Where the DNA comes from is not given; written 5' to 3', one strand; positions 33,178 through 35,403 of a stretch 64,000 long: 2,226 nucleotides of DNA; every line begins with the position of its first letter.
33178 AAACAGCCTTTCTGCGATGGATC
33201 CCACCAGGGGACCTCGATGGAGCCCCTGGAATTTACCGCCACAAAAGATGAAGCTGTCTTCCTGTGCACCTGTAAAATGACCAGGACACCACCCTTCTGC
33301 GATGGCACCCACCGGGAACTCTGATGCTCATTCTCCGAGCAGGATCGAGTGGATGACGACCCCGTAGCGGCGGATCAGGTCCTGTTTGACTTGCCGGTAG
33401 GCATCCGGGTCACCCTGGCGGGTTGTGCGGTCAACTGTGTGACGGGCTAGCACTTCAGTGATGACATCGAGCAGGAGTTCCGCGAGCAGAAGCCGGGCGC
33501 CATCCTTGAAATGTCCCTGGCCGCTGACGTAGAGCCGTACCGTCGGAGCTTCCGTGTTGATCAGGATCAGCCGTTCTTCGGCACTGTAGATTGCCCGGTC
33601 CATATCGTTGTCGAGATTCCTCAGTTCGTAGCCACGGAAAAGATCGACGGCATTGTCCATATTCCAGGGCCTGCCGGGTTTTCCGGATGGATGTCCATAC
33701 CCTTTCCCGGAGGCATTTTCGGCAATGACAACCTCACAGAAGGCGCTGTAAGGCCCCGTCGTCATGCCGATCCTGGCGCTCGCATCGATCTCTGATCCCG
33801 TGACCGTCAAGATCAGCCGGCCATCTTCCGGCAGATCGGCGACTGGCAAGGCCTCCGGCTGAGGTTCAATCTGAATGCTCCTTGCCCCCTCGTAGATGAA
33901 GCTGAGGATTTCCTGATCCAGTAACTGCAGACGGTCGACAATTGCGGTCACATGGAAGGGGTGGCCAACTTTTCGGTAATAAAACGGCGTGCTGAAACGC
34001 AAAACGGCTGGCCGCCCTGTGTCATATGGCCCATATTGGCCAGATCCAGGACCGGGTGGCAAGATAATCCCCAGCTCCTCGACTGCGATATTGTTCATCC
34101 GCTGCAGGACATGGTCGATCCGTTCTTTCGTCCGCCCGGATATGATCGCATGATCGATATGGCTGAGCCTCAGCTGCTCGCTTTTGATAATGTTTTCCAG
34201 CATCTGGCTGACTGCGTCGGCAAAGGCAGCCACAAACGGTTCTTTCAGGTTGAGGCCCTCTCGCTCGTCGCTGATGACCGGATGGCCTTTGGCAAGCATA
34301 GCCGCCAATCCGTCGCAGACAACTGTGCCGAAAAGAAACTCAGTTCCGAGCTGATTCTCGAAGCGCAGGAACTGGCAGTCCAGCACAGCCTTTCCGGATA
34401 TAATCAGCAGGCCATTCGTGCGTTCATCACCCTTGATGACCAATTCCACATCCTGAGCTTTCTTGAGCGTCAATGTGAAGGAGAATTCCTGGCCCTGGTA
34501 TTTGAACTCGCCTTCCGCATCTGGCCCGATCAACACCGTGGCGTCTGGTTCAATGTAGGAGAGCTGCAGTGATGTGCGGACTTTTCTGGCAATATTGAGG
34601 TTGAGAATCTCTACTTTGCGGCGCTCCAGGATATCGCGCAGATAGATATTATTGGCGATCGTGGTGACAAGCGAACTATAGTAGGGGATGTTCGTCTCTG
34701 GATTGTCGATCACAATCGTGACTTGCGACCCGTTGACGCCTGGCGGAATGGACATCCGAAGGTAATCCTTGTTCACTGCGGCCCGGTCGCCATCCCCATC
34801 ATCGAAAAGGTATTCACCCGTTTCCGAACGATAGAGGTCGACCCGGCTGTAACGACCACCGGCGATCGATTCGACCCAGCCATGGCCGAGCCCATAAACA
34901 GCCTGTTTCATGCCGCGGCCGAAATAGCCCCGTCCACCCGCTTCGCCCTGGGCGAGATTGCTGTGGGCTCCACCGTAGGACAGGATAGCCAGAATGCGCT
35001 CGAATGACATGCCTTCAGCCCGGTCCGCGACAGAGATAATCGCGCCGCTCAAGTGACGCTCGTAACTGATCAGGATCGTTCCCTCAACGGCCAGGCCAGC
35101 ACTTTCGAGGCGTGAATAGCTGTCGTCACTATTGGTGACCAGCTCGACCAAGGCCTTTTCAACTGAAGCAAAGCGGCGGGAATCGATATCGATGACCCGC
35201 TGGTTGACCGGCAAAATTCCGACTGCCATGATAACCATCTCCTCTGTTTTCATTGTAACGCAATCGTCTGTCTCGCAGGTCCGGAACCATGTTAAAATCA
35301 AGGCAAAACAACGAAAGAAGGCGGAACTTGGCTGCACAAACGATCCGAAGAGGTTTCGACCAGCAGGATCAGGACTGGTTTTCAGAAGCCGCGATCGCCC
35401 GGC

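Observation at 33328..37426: Standalone MORC/Hsp90-type GHKL ATPase divergent from an NYN-like gene fused in-operon with dinB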

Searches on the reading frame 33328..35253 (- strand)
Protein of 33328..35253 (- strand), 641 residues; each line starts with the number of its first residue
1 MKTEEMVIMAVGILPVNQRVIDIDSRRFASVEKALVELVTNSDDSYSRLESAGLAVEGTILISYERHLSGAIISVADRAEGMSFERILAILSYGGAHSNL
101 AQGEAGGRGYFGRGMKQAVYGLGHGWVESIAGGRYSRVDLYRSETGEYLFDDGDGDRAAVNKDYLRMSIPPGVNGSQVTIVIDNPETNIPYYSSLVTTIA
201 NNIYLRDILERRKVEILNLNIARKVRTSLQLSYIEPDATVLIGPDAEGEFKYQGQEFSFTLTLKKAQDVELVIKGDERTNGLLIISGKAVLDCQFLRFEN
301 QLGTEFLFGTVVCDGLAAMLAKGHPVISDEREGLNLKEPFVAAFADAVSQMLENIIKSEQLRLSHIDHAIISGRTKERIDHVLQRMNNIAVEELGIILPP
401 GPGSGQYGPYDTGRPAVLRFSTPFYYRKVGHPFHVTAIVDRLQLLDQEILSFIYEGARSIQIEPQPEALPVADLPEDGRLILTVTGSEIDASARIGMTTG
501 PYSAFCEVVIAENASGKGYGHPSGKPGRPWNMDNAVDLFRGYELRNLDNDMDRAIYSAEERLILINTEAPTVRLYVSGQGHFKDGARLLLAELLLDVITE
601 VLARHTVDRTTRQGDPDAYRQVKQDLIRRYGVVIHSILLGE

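Call 3: search_protein_families(library=pfam, proteins=[window:33328-35253:-], max_evalue=0.1)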
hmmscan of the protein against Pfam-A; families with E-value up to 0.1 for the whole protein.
window:33328-35253:- (641 aa): 1 family
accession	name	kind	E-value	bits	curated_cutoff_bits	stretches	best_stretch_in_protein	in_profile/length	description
PF13589.12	HATPase_c_3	-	1.7e-05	25.3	25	1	30-124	2-86/137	Histidine kinase-, DNA gyrase B-, and HSP90-like ATPase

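Call 4: search_protein_families(library=ncbifam, proteins=[window:33328-35253:-], max_evalue=0.1)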
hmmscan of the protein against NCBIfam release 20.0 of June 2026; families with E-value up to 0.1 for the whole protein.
window:33328-35253:- (641 aa): 0 families

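Call 5: search_protein_families(library=padloc, proteins=[window:33328-35253:-], max_evalue=0.1)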
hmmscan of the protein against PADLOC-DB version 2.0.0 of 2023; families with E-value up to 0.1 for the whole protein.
window:33328-35253:- (641 aa): 0 families

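Call 6: search_solved_structures(query=window:33328-35253:-, max_evalue=1, show_alignments=2)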
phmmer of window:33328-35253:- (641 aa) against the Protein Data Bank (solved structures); distinct sequences matched with E-value up to 1: 0.

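Call 8: find_homologous_proteins(query=window:33328-35253:-)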
Query window:33328-35253:- (641 aa): 500 proteins with E <= 0.001 among 8000 candidates; the best 120 are listed.
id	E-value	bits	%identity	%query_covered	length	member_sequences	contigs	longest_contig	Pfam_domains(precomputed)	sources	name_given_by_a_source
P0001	0.0e+0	1413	100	99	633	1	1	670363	PF13589.13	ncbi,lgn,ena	-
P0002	0.0e+0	1262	88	99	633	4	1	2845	-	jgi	-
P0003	0.0e+0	1245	88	99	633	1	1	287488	PF13589.13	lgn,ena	-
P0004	0.0e+0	1220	85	99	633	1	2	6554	-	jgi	jgi:hypothetical protein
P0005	0.0e+0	1107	77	99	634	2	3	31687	-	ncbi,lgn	-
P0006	0.0e+0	1095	75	99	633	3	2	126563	PF13589.13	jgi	jgi:hypothetical protein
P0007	0.0e+0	1069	75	97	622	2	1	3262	-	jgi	jgi:hypothetical protein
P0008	0.0e+0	1068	74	99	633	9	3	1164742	PF13589.13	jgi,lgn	jgi:hypothetical protein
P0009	0.0e+0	1054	73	99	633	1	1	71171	PF13589.13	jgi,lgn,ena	-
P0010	0.0e+0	1048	73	99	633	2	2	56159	PF13589.13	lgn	-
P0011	0.0e+0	1043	72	99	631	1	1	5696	PF13589.13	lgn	-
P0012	0.0e+0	1032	72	99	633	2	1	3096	-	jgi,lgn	jgi:hypothetical protein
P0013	0.0e+0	1030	72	99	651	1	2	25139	PF13589.13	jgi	jgi:hypothetical protein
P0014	0.0e+0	1029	71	99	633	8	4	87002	PF13589.13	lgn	-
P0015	0.0e+0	1028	71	99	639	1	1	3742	-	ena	-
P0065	4.9e-269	912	65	99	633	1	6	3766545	PF13589.13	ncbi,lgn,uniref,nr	ncbi:ATP-binding protein [Dehalobacterium formicoaceticum]|uniref:ATP-binding protein n=1 Tax=Dehalo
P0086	3.5e-260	883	62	99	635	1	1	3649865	PF13589.13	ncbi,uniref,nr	ncbi:ATP-binding protein [Raineyella fluvialis]|uniref:ATP-binding protein n=1 Tax=Raineyella fluvia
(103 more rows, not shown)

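Call 9: find_encoding_contigs(protein=P0001, flank=10000, max_places=3)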
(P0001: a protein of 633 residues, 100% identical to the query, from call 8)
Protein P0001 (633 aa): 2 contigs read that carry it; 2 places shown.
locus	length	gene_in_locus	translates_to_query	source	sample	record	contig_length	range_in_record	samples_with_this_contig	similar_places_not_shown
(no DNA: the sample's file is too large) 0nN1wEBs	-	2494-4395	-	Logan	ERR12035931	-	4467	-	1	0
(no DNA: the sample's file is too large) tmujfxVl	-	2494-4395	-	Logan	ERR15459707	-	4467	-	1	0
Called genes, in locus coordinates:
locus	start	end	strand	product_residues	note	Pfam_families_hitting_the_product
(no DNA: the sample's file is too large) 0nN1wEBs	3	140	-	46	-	?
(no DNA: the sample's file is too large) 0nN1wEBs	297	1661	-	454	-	PF00817:IMS, PF11798:IMS_HHH, PF21999:IMS_HHH_1, PF11799:IMS_C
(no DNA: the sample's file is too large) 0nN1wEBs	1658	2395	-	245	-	PF04256:DUF434, PF18481:DUF5616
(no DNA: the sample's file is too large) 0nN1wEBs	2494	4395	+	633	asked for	PF13589:HATPase_c_3 (faint)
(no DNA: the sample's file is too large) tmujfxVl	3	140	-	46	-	?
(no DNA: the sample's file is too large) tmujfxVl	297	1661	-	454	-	PF00817:IMS, PF11798:IMS_HHH, PF21999:IMS_HHH_1, PF11799:IMS_C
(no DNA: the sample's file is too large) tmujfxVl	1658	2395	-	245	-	PF04256:DUF434, PF18481:DUF5616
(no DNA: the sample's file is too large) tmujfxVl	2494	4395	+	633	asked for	PF13589:HATPase_c_3 (faint)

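Call 10: find_encoding_contigs(protein=P0065, flank=10000, max_places=3)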
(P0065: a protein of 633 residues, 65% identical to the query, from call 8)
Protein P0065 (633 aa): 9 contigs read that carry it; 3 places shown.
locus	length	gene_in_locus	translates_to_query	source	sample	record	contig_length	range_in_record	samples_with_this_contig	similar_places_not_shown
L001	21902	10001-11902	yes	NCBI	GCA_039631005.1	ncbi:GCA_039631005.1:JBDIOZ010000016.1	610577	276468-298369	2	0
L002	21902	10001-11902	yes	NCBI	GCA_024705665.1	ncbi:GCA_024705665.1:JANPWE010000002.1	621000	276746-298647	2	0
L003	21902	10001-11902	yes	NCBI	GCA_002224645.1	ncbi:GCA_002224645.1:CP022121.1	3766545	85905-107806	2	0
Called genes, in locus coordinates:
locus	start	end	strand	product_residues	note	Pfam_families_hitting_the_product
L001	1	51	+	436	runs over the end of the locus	PF01595:CNNM, PF00571:CBS (weak), PF03471:CorC_HlyC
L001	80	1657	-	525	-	PF03315:SDH_beta (faint), PF03313:SDH_alpha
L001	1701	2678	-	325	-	PF02423:OCD_Mu_crystall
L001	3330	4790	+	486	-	PF00474:SSF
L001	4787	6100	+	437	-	-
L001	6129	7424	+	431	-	PF09338:Gly_reductase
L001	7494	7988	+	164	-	-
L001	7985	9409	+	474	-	PF08545:ACP_syn_III (faint), PF19364:DUF5940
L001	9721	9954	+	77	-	-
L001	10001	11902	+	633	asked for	PF13589:HATPase_c_3 (weak)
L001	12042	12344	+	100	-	-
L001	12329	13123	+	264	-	-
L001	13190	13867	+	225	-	PF04012:PspA_IM30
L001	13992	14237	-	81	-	-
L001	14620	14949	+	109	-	PF02604:PhdYeFM_antitox (weak)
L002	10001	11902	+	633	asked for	PF13589:HATPase_c_3 (weak)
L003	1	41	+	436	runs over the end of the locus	PF01595:CNNM, PF00571:CBS (weak), PF03471:CorC_HlyC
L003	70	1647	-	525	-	PF03315:SDH_beta (faint), PF03313:SDH_alpha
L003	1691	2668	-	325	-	PF02423:OCD_Mu_crystall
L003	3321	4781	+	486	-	PF00474:SSF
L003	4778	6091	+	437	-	-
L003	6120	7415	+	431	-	PF09338:Gly_reductase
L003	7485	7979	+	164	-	-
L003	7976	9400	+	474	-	PF19364:DUF5940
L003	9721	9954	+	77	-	-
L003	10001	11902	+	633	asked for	PF13589:HATPase_c_3 (weak)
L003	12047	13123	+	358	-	-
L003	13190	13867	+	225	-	PF04012:PspA_IM30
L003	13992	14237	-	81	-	-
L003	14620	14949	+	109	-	PF02604:PhdYeFM_antitox (weak)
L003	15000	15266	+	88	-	-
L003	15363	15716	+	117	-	PF00190:Cupin_1 (weak), PF07883:Cupin_2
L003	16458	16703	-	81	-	PF21699:TM1266-like (weak)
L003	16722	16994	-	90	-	PF05016:ParE_toxin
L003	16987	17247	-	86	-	PF02604:PhdYeFM_antitox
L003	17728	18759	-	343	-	PF01661:Macro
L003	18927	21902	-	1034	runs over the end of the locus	PF04313:HSDR_N, PF00270:DEAD, PF04851:ResIII, PF18766:SWI2_SNF2, PF22679:T1R_D3-like, PF12008:EcoR124_C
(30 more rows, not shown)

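Call 11: find_encoding_contigs(protein=P0086, flank=10000, max_places=3)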
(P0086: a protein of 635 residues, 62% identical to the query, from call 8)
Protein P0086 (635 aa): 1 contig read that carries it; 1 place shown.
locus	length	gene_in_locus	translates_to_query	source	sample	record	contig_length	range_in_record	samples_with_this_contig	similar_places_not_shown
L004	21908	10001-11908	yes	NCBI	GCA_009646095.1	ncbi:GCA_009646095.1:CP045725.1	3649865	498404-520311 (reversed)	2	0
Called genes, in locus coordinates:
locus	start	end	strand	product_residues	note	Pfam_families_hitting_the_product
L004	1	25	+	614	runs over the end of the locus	PF13522:GATase_6, PF13537:GATase_7, PF01380:SIS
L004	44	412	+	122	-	PF01648:ACPS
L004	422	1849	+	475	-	PF03853:YjeF_N, PF01256:Carb_kinase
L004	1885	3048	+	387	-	PF01168:Ala_racemase_N, PF00842:Ala_racemase_C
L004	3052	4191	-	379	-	PF13439:Glyco_transf_4, PF13579:Glyco_trans_4_4, PF00534:Glycos_transf_1, PF13692:Glyco_trans_1_4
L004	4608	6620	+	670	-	-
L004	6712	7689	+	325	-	PF00583:Acetyltransf_1, PF13508:Acetyltransf_7 (weak), PF02367:TsaE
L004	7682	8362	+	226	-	PF00814:TsaD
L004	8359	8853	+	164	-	PF00583:Acetyltransf_1, PF13508:Acetyltransf_7, PF08445:FR47 (weak)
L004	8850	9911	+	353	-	PF00814:TsaD, PF22521:HypF_C_2 (weak)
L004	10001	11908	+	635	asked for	PF13589:HATPase_c_3 (weak)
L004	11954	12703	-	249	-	-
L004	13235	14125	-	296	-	PF01145:Band_7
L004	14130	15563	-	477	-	PF03007:WS_DGAT_cat, PF06974:WS_DGAT_C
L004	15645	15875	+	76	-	-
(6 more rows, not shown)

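Call 16: find_related_loci(query=A1, collection=genome_contigs, flank=10000)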
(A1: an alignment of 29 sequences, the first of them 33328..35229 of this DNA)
Query A1 (633 aa) in genome_contigs; peptide patterns used: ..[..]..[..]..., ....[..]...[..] (x = any residue, [..] = any of these).
190 stretches matched a pattern; 175 encode a relative of the query (tblastn E <= 1e-3); the best 80 are kept; 80 distinct loci.
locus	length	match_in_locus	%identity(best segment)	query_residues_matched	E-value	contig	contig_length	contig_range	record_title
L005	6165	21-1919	75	1-633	0e+0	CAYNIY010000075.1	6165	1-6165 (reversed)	MAG TPA_asm: uncultured Eubacteriales bacterium isolate SRP192927_co7_89 genome assembly, contig: NODE_29502_length_6165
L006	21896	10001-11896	73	1-632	0e+0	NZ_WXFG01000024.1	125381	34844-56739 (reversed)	MAG: Peptoclostridium sp. isolate AA_UR_SE bin6 AAG_UR_Ala_73_c1, whole genome shotgun sequence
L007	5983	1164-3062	70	1-633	0e+0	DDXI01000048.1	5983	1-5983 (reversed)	MAG TPA_asm: Peptococcaceae bacterium UBA2264 UBA2264_contig_95501, whole genome shotgun sequence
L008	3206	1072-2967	71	1-632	0e+0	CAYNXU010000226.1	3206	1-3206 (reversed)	MAG TPA_asm: uncultured Nitrosomonas sp. isolate SRP287453_co1_102 genome assembly, contig: NODE_61792_length_3206_cov_4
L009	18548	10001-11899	70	1-633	0e+0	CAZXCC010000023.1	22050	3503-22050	MAG TPA_asm: uncultured Veillonellaceae bacterium isolate binchicken_co41_33 genome assembly, contig: NODE_1262_length_2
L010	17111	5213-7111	70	1-633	0e+0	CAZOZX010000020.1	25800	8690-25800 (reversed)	MAG TPA_asm: uncultured Syntrophomonas sp. isolate binchicken_co22_235 genome assembly, contig: NODE_2015_length_25800_c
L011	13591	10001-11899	69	1-633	0e+0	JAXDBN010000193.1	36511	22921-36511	MAG: Syntrophomonadaceae bacterium isolate POMEDNA-B19 Raw2_k127_1400289, whole genome shotgun sequence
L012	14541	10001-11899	68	1-633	0e+0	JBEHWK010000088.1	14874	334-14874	MAG: Clostridiaceae bacterium isolate FI22 k141_141371_length_14874_cov_37.7052, whole genome shotgun sequence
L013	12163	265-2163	70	1-633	0e+0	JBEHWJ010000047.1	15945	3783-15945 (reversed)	MAG: Syntrophomonadaceae bacterium isolate FI4 k141_316033_length_15945_cov_250.0000, whole genome shotgun sequence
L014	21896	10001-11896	68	1-632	0e+0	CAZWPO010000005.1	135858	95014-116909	MAG TPA_asm: uncultured Syntrophomonas sp. isolate binchicken_co22_243 genome assembly, contig: NODE_110_length_135858_c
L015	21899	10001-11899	68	1-633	0e+0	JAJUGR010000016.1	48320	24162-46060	MAG: Sporomusaceae bacterium isolate bin42 k141_192116_length_48320_cov_31.0466, whole genome shotgun sequence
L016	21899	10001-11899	65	1-633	0e+0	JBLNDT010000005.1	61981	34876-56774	MAG: Solirubrobacterales bacterium isolate MAG92 PRJNA889980_bin8_renamed_4, whole genome shotgun sequence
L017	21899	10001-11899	68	1-633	0e+0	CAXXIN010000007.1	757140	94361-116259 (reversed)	MAG: Negativicutes bacterium isolate 83deffcd-e23c-43a8-b56c-eeb2f7c44ec8 genome assembly, contig: contig_7, whole genom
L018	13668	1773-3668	68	1-632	0e+0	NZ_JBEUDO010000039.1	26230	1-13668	Nitrosomonas sp. ANs5 39, whole genome shotgun sequence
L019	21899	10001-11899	66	1-633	0e+0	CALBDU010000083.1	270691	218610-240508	MAG TPA_asm: uncultured Clostridium sp. isolate SRR3330203_bin.119_CONCOCT_v1.1_MAG genome assembly, contig: ERZ724088.2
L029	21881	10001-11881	63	1-633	0e+0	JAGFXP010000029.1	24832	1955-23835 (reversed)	MAG: Bacillota bacterium isolate CTSoil_065 scaffold_378, whole genome shotgun sequence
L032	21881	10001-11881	63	1-633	0e+0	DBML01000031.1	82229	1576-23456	MAG TPA_asm: Clostridium sp. UBA699 UBA699_contig_1105, whole genome shotgun sequence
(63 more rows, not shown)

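Call 23: search_protein_representatives(protein=window:33328-35229:-)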
Query: 633 residues. Proteins with E-value up to 0.001 (for the whole library): 747; up to 1e-10: 403; up to 1e-30: 77. The best 150 are listed.
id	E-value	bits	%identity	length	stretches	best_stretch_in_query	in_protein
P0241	3.3e-240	815.2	59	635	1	1-633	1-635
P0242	1.7e-142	492.5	62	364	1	153-510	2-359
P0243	1.8e-139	482.5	54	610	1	1-415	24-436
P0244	1.3e-116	406.9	38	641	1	7-630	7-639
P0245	8.5e-116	404.3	36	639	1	4-631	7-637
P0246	2.3e-109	383.1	55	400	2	2-270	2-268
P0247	1.1e-87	311.5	50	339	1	1-328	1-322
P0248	2.7e-83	297.0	59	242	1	1-239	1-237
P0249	2.1e-78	280.8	51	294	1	362-633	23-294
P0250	5.0e-71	256.4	66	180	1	2-178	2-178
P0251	8.4e-70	252.4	62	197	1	437-633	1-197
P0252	7.2e-69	249.3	47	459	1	265-555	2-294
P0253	1.9e-60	221.5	49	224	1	410-630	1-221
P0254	3.5e-58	214.0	48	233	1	406-631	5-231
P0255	3.9e-58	213.9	44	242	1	394-632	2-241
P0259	1.1e-46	176.0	31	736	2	21-516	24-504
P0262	8.2e-45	169.8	28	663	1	21-628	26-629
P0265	3.2e-43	164.6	27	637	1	23-599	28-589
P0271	3.2e-41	158.0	34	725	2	21-387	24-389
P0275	4.5e-40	154.2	31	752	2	23-398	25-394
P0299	2.7e-33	131.8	30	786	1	23-393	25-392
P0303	5.0e-33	130.9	32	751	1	22-396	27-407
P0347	1.5e-26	109.5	26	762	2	7-387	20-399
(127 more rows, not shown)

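Call 24: search_protein_families(library=pfam, proteins=[P0244, P0245, P0259, P0262, P0265, P0271, P0275, P0299, P0303, P0347], max_evalue=0.01)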
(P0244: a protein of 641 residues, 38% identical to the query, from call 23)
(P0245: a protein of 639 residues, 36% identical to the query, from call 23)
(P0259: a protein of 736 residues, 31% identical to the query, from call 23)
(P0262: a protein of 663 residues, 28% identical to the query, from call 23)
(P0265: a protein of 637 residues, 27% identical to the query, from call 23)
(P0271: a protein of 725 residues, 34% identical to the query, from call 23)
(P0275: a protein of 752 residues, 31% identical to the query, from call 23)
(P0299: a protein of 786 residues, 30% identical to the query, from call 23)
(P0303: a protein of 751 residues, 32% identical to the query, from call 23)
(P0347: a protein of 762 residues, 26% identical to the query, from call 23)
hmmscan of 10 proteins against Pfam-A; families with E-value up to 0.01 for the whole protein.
P0244 (641 aa): 3 families
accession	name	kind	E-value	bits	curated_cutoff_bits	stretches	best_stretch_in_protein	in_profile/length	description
PF13589.12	HATPase_c_3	-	1.9e-11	44.6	25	1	23-134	3-103/137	Histidine kinase-, DNA gyrase B-, and HSP90-like ATPase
PF02518.31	HATPase_c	-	0.006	17.4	26.4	0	23-116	6-87/111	Histidine kinase-, DNA gyrase B-, and HSP90-like ATPase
PF14361.12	RsbRD_N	-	0.009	17.1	24.3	0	335-385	4-54/104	RsbT co-antagonist protein rsbRD N-terminal domain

P0245 (639 aa): 0 families

P0259 (736 aa): 1 family
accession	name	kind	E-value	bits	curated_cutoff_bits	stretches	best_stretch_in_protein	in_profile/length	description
PF13589.12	HATPase_c_3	-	0.0079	16.7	25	0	57-114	24-83/137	Histidine kinase-, DNA gyrase B-, and HSP90-like ATPase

P0262 (663 aa): 2 families
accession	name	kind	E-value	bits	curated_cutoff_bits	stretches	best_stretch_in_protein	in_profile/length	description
PF13589.12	HATPase_c_3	-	2.3e-06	28.1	25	1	30-121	5-86/137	Histidine kinase-, DNA gyrase B-, and HSP90-like ATPase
PF02518.31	HATPase_c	-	0.0088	16.9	26.4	0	26-93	4-63/111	Histidine kinase-, DNA gyrase B-, and HSP90-like ATPase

P0265 (637 aa): 1 family
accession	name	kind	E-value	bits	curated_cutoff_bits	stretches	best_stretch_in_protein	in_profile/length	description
PF13589.12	HATPase_c_3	-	0.00052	20.5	25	1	29-129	4-95/137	Histidine kinase-, DNA gyrase B-, and HSP90-like ATPase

P0271 (725 aa): 2 families
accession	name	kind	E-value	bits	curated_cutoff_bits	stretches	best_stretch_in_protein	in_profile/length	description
PF13589.12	HATPase_c_3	-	2e-07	31.5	25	1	28-117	5-83/137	Histidine kinase-, DNA gyrase B-, and HSP90-like ATPase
PF02518.31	HATPase_c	-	1.1e-05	26.2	26.4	1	26-111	6-75/111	Histidine kinase-, DNA gyrase B-, and HSP90-like ATPase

P0275 (752 aa): 0 families

P0299 (786 aa): 2 families
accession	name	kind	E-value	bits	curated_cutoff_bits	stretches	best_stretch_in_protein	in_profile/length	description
PF13589.12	HATPase_c_3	-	9.3e-05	22.9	25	1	27-135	5-106/137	Histidine kinase-, DNA gyrase B-, and HSP90-like ATPase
PF02518.31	HATPase_c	-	0.00013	22.8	26.4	1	25-174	6-109/111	Histidine kinase-, DNA gyrase B-, and HSP90-like ATPase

P0303 (751 aa): 0 families

P0347 (762 aa): 1 family
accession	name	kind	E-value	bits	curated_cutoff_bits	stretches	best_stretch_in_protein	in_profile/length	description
PF13589.12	HATPase_c_3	-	0.0068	16.9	25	0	41-134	6-95/137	Histidine kinase-, DNA gyrase B-, and HSP90-like ATPase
